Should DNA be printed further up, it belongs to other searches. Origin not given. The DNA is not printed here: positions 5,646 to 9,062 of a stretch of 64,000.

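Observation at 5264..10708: Second hydrogenase locus with a NuoF::GltD fusion subunit (putative NADPH-linked multimeric [FeFe]-hydrogenase)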

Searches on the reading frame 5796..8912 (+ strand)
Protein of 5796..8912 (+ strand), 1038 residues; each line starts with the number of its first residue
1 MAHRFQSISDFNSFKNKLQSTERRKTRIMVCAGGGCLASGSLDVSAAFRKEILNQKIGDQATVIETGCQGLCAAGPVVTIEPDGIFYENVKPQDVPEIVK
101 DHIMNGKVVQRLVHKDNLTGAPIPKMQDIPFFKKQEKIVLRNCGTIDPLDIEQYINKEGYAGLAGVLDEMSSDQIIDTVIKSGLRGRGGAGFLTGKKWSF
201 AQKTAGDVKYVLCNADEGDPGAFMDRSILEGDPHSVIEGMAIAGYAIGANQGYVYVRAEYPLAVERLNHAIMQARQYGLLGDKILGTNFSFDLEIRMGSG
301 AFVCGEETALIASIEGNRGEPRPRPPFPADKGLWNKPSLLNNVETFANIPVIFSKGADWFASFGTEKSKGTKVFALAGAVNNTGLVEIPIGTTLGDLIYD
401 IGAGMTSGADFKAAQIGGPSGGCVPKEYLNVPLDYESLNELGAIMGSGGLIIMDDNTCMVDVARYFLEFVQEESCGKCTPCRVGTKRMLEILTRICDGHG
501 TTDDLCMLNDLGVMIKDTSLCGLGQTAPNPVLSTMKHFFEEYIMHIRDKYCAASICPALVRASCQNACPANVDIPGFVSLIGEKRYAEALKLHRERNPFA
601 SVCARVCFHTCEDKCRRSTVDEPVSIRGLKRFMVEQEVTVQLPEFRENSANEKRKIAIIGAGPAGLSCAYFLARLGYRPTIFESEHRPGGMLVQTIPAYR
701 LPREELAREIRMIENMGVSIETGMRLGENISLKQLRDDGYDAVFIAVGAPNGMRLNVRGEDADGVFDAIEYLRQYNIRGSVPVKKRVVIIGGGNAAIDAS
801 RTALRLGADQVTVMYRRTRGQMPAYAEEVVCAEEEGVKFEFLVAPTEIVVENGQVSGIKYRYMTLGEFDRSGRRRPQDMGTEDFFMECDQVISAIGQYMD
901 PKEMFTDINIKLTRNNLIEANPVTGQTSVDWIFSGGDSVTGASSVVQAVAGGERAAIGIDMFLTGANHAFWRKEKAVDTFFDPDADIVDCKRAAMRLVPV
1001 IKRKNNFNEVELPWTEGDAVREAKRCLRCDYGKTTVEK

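Call 6: search_protein_families(library=pfam, proteins=[window:5796-8912:+], max_evalue=0.001)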
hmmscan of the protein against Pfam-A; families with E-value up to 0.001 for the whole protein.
window:5796-8912:+ (1038 aa): 20 families
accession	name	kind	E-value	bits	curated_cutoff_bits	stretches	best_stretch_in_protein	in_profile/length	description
PF01512.22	Complex1_51K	-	1.1e-46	158.9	31.2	1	181-350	3-149/150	Nuo51 FMN-binding domain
PF10589.14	NADH_4Fe-4S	-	2e-33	114.5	23.5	1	461-545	1-85/85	NADH-ubiquinone oxidoreductase-F iron-sulfur binding region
PF07992.20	Pyr_redox_2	-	9.6e-31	107.7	26.1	1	655-952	2-291/291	Pyridine nucleotide-disulphide oxidoreductase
PF14691.11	Fer4_20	-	5.3e-24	84.7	25.8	1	551-638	19-109/113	Dihydroprymidine dehydrogenase domain II, 4Fe-4S cluster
PF00070.33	Pyr_redox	-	8.3e-12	45.9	22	2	655-689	1-35/82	Pyridine nucleotide-disulphide oxidoreductase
PF13738.12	Pyr_redox_3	-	3e-10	40.3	30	0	782-819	162-198/305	Pyridine nucleotide-disulphide oxidoreductase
PF13450.12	NAD_binding_8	-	1.3e-09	38.6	21.9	1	658-691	1-34/68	NAD(P)-binding Rossmann-like domain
PF01257.25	2Fe-2S_thioredx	-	1.8e-08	34.8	24.8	1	13-101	53-143/145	Thioredoxin-like [2Fe-2S] ferredoxin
PF10531.15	SLBB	-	7.5e-07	29.3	27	1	374-422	2-53/55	SLBB domain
PF01266.30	DAO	-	8.8e-07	29.2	27.9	1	655-690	1-37/353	FAD dependent oxidoreductase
PF01262.27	AlaDh_PNT_C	-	1.1e-06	28.7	23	0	779-850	21-97/214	Alanine dehydrogenase/PNT, C-terminal domain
PF12831.13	FAD_oxidored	-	4.9e-06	26.5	27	0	656-695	2-41/416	FAD dependent oxidoreductase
PF01946.23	Thi4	-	4.8e-05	23.1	26.2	1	654-690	18-55/235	Thi4 family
PF00890.30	FAD_binding_2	-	0.00011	22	20.4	0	656-690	2-36/414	FAD binding domain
PF21799.2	MurD-like_N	-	0.00013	22.6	27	0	655-691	2-38/88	Mur ligase MurD-like, N-terminal domain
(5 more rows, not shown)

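Call 7: search_protein_families(library=ncbifam, proteins=[window:5796-8912:+], max_evalue=0.001)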
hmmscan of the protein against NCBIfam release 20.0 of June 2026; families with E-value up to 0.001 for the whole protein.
window:5796-8912:+ (1038 aa): 64 families (the best 25 are shown)
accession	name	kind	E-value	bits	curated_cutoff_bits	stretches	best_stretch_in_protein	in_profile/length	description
TIGR01959.1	nuoF_fam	equivalog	1.4e-145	484.8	558.65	1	147-546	10-410/410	NADH-quinone oxidoreductase subunit NuoF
NF009410.0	PRK12771.1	subfamily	7.2e-141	470.5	516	1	515-1029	4-511/566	NAD(P)-binding protein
NF009454.0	PRK12814.1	equivalog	4.7e-128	428.4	916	1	561-1030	101-573/657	putative NADPH-dependent glutamate synthase small subunit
NF010120.0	PRK13596.1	equivalog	5.1e-113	377.8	389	1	139-548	8-419/433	NADH-quinone oxidoreductase subunit NuoF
NF008436.0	PRK11278.1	equivalog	6.9e-111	371.3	749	1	145-553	21-433/448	NADH-quinone oxidoreductase subunit NuoF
NF009414.0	PRK12778.1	equivalog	2.8e-110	369.7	1103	1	554-964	329-750/752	bifunctional dihydroorotate dehydrogenase B NAD binding subunit/NADPH-dependent glutamate synthase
TIGR03315.1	Se_ygfK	equivalog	1.8e-103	346.8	835.3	1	562-1031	445-888/1012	putative selenate reductase subunit YgfK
TIGR01316.1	gltA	equivalog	5.8e-103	345.1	471.75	1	561-963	35-449/449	NADPH-dependent glutamate synthase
NF010590.0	PRK13984.1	equivalog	3.6e-102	342.5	946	1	562-965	196-608/611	putative oxidoreductase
TIGR01318.1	gltD_gamma_fam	subfamily_domain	1.1e-85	288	482.95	1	548-963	34-465/467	glutamate synthase, small subunit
NF009408.0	PRK12769.1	equivalog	1.1e-84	284.8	1003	1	561-964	233-652/659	formate-dependent uric acid utilization protein AegA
NF009413.0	PRK12775.1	equivalog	9.8e-84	281.8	1895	1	547-980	324-770/1006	putative trifunctional 2-polyprenylphenol hydroxylase/glutamate synthase subunit beta/ferritin domain-containing protein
NF009415.0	PRK12779.1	equivalog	3.9e-71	240.2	1519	1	544-957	186-620/944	putative bifunctional glutamate synthase subunit beta/2-polyprenylphenol hydroxylase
NF009451.0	PRK12809.1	equivalog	1.1e-69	235.4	1154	1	558-958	213-629/639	formate-dependent uric acid utilization protein YgfT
NF009409.0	PRK12770.1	subfamily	3.1e-61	207.4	343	1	646-966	11-353/360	putative glutamate synthase subunit beta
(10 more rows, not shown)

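Call 9: search_solved_structures(query=window:5796-8912:+, max_evalue=1e-10)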
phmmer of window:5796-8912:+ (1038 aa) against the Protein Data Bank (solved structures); distinct sequences matched with E-value up to 1e-10: 79 (the best 60 are shown).
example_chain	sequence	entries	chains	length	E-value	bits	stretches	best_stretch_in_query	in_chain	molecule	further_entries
7t2r_B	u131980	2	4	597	7.7e-238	795.2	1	26-562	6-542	NiFe hydrogenase subunit B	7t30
7q4v_B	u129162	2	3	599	6e-224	749.2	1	24-561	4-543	Iron hydrogenase HydB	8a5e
8a6t_B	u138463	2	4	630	7.1e-205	686.1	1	5-562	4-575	Electron bifurcating hydrogenase subunit HydB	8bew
9bov_B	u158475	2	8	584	2.4e-199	667.7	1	30-563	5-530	NADH dehydrogenase (Quinone)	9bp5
7p5h_B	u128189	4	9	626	5e-194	650.2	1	5-560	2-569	Fe-hydrogenase, subunit beta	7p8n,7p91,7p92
8oh5_B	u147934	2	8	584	1.8e-193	648.3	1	30-568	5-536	NAD-reducing hydrogenase subunit HoxF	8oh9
9n5u_B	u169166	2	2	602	9e-190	636.1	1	36-562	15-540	NfnB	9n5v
9mqx_B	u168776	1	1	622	4.5e-189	633.8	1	9-564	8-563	NADH:ubiquinone oxidoreductase, NADH-binding (51 kD) subunit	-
7q4w_B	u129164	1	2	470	1.4e-186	625.5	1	151-561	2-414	Iron hydrogenase HydB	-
6vw7_B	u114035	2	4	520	8e-124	417.7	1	27-542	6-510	NAD-dependent formate dehydrogenase beta subunit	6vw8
2fug_1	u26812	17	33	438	4.3e-116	392.1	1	142-549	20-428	NADH-quinone oxidoreductase chain 1 | NADH-QUINONE OXIDOREDUCTASE SUBUNIT 1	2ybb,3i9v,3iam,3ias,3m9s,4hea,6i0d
9bov_A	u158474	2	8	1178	7.6e-116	391.3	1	561-1030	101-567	Molybdopterin oxidoreductase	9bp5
6tg9_B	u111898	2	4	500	4.2e-114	385.6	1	43-541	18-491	Formate dehydrogenase subunit beta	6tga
9wxb_C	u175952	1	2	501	5.2e-114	385.3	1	124-542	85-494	Formate dehydrogenase beta subunit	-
9n5u_A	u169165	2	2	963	1.3e-106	360.7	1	563-986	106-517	NfnA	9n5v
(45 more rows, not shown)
